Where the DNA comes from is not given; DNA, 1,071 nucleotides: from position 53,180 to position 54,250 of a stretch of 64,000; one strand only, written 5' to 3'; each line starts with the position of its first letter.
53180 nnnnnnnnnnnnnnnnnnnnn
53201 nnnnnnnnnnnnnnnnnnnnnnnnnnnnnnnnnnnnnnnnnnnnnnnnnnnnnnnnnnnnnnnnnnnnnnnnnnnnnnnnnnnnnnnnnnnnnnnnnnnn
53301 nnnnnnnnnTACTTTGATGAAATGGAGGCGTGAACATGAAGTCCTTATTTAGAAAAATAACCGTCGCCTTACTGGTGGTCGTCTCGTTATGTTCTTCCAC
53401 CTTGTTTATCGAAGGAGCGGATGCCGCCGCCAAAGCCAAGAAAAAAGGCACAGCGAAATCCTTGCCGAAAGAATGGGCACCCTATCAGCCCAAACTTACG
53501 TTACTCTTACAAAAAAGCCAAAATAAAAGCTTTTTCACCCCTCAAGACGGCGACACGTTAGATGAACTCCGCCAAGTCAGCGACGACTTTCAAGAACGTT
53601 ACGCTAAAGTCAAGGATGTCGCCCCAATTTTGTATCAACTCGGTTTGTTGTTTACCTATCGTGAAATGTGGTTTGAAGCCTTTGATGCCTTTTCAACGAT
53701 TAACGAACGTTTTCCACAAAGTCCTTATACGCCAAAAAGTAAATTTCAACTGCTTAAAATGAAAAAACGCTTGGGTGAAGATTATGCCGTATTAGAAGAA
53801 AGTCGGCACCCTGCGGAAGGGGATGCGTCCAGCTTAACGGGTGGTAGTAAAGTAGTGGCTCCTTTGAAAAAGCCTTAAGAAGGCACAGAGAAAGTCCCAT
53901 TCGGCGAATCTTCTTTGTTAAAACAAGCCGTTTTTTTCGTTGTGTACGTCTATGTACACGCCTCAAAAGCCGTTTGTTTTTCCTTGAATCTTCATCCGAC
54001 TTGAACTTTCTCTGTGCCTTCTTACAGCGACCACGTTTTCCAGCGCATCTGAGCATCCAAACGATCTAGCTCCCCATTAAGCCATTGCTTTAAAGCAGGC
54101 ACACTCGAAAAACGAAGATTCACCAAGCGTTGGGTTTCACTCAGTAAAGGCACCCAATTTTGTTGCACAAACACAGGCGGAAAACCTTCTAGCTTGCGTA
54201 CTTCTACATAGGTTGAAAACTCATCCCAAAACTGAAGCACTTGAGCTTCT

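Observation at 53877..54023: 147-bp element with perfect 19-bp terminal inverted repeats between convergent genes, one member of a mosaic dispersed-repeat family (MITE/REP-like)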

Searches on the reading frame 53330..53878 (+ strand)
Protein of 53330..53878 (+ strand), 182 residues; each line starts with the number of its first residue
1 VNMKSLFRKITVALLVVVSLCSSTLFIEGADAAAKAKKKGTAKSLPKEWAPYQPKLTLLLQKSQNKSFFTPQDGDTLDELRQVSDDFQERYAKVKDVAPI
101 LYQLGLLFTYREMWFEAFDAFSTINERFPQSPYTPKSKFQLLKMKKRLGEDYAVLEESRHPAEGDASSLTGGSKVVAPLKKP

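Call 15: find_encoding_contigs(protein=window:53330-53878:+, flank=10000, max_places=10)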
Protein window:53330-53878:+ (182 aa): no gene with exactly this product is on record in the collection.

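Call 17: search_protein_families(library=pfam, proteins=[window:53330-53878:+])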
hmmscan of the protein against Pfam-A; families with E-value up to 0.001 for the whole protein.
window:53330-53878:+ (182 aa): 0 families

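Call 27: find_homologous_proteins(query=window:53330-53875:+)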
Query window:53330-53875:+ (182 aa): 6 proteins with E <= 0.001 among 237 candidates.
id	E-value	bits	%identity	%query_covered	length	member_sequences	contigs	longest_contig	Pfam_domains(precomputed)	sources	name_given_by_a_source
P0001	2.2e-109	381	98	99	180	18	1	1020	-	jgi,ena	jgi:outer membrane protein assembly factor BamD (BamD/ComL family)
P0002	6.5e-93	327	85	99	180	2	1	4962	-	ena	-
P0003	1.3e-91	323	82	99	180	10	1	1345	-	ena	-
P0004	2.0e-68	248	72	89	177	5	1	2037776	-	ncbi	ncbi:MAG: hypothetical protein HEQ32_05265 [Vampirovibrio sp.]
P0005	4.7e-65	237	68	88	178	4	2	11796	-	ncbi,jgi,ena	jgi:TolA-binding protein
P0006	9.3e-48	181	86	55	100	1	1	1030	-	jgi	jgi:outer membrane protein assembly factor BamD (BamD/ComL family)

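Call 28: find_encoding_contigs(protein=P0004, flank=10000, max_places=4)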
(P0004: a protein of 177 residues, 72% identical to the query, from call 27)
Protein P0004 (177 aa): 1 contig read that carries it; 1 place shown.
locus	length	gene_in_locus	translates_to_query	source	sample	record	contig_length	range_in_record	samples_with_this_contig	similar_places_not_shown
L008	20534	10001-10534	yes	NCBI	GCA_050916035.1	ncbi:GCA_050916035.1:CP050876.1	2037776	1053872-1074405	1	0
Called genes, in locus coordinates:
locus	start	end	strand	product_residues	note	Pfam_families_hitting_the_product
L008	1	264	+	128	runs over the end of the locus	PF00411:Ribosomal_S11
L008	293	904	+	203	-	PF00163:Ribosomal_S4, PF01479:S4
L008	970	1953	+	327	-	PF01193:RNA_pol_L, PF01000:RNA_pol_A_bac, PF03118:RNA_pol_A_CTD, PF26169:HHH_XRCC3_RpoA (weak)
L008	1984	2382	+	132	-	PF01196:Ribosomal_L17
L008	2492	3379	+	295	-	PF01416:PseudoU_synth_1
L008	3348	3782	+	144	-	PF00572:Ribosomal_L13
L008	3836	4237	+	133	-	PF00380:Ribosomal_S9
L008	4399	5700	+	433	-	PF02163:Peptidase_M50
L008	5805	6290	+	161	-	PF16798:DUF5069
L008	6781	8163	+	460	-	PF00675:Peptidase_M16, PF05193:Peptidase_M16_C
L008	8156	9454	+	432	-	PF00675:Peptidase_M16 (weak), PF05193:Peptidase_M16_C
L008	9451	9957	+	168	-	PF13523:Acetyltransf_8 (weak), PF00583:Acetyltransf_1, PF13673:Acetyltransf_10, PF13508:Acetyltransf_7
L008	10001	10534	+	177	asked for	-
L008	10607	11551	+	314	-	PF02153:PDH_N, PF20463:PDH_C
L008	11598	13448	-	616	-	PF02638:GHL10, PF13200:DUF4015 (weak)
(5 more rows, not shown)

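Call 29: find_encoding_contigs(protein=P0002, flank=10000, max_places=4)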
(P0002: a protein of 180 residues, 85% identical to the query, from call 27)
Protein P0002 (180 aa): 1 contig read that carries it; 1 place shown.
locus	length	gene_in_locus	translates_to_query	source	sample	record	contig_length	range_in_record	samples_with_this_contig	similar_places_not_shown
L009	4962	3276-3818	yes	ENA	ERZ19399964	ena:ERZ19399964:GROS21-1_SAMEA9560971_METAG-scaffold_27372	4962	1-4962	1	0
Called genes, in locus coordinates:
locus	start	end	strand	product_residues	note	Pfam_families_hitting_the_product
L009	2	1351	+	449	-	?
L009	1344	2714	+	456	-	PF00675:Peptidase_M16 (weak), PF05193:Peptidase_M16_C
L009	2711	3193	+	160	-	PF13523:Acetyltransf_8 (weak), PF00583:Acetyltransf_1, PF13673:Acetyltransf_10, PF13508:Acetyltransf_7, PF08445:FR47 (weak)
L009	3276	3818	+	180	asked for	-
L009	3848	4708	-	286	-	PF02779:Transket_pyr, PF02780:Transketolase_C, PF22613:Transketolase_C_1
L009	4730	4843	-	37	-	-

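Call 30: find_encoding_contigs(protein=P0005, flank=10000, max_places=4)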
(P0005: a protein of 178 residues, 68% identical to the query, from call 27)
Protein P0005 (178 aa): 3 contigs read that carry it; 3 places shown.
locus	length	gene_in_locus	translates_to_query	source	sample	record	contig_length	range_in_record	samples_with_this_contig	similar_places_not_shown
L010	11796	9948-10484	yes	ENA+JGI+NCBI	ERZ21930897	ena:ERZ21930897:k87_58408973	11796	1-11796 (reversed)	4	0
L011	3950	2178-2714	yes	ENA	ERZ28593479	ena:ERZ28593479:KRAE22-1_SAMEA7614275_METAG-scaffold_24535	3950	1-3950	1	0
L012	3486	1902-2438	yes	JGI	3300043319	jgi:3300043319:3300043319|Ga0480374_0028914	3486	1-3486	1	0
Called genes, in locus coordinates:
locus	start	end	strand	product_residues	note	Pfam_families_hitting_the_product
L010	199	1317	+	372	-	PF00730:HhH-GPD, PF00633:HHH, PF00293:NUDIX, PF14815:NUDIX_4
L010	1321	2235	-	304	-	PF00669:Flagellin_N, PF00700:Flagellin_C (weak)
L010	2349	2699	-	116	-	-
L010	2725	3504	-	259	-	PF01545:Cation_efflux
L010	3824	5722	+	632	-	PF13230:GATase_4 (weak), PF13522:GATase_6, PF13537:GATase_7, PF01380:SIS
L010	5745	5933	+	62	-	-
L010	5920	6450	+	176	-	PF00132:Hexapep (weak), PF25087:GMPPB_C (faint)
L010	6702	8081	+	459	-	PF00675:Peptidase_M16, PF05193:Peptidase_M16_C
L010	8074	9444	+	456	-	PF00675:Peptidase_M16 (weak), PF05193:Peptidase_M16_C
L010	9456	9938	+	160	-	PF00583:Acetyltransf_1, PF13673:Acetyltransf_10 (weak), PF13508:Acetyltransf_7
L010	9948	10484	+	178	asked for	-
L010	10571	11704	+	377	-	-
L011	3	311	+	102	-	?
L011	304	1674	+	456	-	PF00675:Peptidase_M16 (weak), PF05193:Peptidase_M16_C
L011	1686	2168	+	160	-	PF00583:Acetyltransf_1, PF13673:Acetyltransf_10 (weak), PF13508:Acetyltransf_7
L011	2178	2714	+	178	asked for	-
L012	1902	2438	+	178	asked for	-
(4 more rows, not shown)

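Call 48: find_encoding_contigs(protein=P0001, flank=10000, max_places=10)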
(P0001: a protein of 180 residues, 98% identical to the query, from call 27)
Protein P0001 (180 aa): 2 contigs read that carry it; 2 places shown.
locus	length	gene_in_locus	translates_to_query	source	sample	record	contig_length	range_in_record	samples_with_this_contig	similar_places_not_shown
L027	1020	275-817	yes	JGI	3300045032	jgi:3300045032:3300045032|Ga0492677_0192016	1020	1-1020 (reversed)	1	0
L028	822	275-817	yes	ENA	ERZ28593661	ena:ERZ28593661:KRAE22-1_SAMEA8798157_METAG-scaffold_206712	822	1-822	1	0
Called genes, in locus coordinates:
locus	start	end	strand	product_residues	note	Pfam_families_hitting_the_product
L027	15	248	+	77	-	PF00583:Acetyltransf_1, PF08445:FR47 (weak), PF13508:Acetyltransf_7, PF13673:Acetyltransf_10 (weak)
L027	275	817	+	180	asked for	-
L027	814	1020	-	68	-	?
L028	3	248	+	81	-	?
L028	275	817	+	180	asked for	-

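Call 49: find_encoding_contigs(protein=P0003, flank=10000, max_places=10)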
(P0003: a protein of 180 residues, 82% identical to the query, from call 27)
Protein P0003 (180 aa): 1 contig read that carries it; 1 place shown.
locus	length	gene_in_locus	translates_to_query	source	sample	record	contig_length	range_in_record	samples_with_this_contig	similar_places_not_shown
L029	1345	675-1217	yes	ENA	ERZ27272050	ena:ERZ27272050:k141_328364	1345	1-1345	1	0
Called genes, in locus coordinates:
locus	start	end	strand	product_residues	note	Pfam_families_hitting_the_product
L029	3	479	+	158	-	?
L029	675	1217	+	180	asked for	-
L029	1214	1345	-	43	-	?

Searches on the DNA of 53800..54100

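Call 78: search_rna_families(source=window, start=53800, end=54100, threshold=evalue, max_evalue=10)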
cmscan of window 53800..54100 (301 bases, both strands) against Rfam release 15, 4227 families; matches with E-value up to 10: 4.
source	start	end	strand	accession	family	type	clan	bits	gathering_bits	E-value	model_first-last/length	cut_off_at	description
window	53921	54001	-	RF02296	TtnuCD20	Gene; snRNA; snoRNA; CD-box;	-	17.4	80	2.1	1-66/66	no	Tetrahymena snoRNA TtnuCD20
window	53879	54020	+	RF03839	MIR2599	Gene; miRNA;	-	16.5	120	1.3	1-132/132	no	MIR2599 microRNA precursor family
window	53918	53983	+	RF03821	mir-2002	Gene; miRNA;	-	16.1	49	2.1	1-68/68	no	mir-2002 microRNA precursor family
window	53873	54019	-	RF01461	rli24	Gene; sRNA;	-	16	100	1.3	1-158/158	no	Listeria sRNA rli22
